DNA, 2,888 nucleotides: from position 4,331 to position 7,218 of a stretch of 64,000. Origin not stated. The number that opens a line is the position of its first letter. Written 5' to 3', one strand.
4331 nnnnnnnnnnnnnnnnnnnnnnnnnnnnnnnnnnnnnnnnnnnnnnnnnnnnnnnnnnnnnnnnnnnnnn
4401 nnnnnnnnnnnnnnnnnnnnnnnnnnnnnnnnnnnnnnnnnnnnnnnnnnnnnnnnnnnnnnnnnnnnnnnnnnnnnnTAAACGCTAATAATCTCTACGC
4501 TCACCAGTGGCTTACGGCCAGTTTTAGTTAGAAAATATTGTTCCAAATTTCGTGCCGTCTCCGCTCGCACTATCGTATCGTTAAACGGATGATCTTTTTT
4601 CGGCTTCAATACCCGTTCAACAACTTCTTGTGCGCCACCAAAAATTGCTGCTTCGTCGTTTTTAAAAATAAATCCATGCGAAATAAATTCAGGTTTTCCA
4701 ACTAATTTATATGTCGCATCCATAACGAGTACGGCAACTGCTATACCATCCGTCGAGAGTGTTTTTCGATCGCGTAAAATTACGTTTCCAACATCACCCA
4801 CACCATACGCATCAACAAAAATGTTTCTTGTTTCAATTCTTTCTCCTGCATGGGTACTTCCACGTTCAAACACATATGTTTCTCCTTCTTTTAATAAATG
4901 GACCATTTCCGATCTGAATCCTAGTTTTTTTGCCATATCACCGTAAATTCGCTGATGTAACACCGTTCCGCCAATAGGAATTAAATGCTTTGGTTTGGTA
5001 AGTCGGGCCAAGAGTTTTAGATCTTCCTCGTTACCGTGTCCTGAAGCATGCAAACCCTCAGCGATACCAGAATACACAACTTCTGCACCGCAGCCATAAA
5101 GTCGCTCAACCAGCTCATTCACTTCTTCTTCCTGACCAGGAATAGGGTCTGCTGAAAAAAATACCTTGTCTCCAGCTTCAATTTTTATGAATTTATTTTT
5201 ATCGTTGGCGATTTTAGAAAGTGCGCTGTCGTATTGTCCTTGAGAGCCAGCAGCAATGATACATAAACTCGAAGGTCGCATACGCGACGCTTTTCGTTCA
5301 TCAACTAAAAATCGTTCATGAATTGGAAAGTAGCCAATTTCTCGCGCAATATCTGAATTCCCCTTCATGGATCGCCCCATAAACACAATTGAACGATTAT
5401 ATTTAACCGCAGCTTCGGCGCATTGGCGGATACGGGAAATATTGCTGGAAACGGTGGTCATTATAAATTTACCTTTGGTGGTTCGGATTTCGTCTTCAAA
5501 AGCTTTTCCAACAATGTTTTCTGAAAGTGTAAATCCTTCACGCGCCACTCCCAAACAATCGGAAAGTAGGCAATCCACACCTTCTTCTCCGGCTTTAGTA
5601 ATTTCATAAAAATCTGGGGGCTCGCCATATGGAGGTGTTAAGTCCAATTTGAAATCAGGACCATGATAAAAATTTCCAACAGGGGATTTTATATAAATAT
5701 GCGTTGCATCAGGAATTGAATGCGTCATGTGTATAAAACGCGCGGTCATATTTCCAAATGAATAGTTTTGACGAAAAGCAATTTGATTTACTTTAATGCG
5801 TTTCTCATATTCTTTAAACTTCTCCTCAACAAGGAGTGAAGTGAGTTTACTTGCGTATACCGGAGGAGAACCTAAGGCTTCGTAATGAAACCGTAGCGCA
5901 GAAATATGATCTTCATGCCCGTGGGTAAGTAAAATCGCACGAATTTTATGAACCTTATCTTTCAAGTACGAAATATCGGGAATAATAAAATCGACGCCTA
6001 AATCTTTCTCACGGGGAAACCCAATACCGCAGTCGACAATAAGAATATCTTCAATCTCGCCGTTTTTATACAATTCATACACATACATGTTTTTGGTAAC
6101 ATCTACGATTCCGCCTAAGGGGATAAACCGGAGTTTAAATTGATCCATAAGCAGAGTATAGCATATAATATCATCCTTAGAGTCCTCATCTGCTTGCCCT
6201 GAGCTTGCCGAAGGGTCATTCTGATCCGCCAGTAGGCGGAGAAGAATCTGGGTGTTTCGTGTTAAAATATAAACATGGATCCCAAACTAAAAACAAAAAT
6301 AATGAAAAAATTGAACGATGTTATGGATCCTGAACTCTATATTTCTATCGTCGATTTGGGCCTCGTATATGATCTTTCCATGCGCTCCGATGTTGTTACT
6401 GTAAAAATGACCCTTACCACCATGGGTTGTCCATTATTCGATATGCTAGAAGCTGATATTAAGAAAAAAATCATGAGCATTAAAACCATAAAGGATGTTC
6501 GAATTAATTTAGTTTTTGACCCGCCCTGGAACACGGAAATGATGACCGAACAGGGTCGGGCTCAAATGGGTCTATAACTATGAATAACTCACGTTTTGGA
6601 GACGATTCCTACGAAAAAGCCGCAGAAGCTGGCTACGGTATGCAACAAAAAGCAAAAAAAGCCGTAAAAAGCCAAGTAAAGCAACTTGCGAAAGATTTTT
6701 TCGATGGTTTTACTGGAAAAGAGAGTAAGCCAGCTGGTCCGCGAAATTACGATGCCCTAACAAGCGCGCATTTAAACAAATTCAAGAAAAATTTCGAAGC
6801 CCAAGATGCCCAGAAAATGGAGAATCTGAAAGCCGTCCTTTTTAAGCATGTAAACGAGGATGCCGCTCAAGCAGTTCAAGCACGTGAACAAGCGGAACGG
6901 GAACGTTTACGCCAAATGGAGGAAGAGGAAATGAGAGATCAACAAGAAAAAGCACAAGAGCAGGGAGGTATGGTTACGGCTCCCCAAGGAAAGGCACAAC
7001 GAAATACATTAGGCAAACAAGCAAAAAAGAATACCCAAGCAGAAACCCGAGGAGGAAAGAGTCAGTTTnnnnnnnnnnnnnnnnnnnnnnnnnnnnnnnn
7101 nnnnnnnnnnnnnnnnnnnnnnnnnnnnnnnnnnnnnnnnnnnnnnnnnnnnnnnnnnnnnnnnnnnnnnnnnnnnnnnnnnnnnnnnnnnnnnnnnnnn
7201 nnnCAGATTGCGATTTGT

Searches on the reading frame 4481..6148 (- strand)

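Call 12: search_protein_families(library=pfam, proteins=[window:4481-6148:-], max_evalue=0.001)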
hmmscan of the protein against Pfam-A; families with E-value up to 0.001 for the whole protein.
window:4481-6148:- (556 aa): 5 families
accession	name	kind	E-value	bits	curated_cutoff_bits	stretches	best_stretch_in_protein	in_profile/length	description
PF22505.1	RNase_J_b_CASP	-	1e-37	129.2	27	1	226-350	2-126/126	Ribonuclease J, beta-CASP domain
PF17770.6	RNase_J_C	-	4.1e-17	63.5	23.8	1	457-556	1-102/102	Ribonuclease J C-terminal domain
PF00753.33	Lactamase_B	-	1.9e-09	38.2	22.7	1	20-160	7-144/196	Metallo-beta-lactamase superfamily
PF12706.13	Lactamase_B_2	-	2e-08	34.5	27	1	57-167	20-144/200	Beta-lactamase superfamily domain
PF07521.17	RMMBL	-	7.9e-05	23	21.6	0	362-406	8-52/63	Zn-dependent metallo-hydrolase RNA specificity domain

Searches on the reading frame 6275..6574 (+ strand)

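Call 12: search_protein_families(library=pfam, proteins=[window:6275-6574:+], max_evalue=0.001)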
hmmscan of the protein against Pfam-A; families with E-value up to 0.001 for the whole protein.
window:6275-6574:+ (100 aa): 1 family
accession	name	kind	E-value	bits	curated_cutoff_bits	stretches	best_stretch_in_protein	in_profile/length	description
PF01883.24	FeS_assembly_P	-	9.2e-19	67.9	23.5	1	6-78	1-72/73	Iron-sulfur cluster assembly protein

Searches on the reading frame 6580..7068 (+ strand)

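Call 12: search_protein_families(library=pfam, proteins=[window:6580-7068:+], max_evalue=0.001)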
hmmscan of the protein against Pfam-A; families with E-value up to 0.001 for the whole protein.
window:6580-7068:+ (163 aa): 0 families

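Call 54: search_protein_families(library=pfam, proteins=[window:6580-7068:+], max_evalue=10)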
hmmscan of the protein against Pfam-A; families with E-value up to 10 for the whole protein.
window:6580-7068:+ (163 aa): 4 families
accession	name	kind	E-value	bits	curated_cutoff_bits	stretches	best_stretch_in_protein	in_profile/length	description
PF09747.14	CCD97-like_C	-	0.02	15.4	27.1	1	44-151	17-126/197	Coiled-coil domain containing protein 97-like, C-terminal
PF17840.6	Tugs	-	0.14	12.8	27.7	1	82-113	3-35/47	Tethering Ubl4a to BAGS domain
PF22966.1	INTS7_C_plants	-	1.4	8.9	27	1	64-108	65-109/172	Integrator complex subunit 7, C-terminal domain in plants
PF08236.17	SRI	-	7.3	7.4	23.5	1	24-49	52-77/78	SRI (Set2 Rpb1 interacting) domain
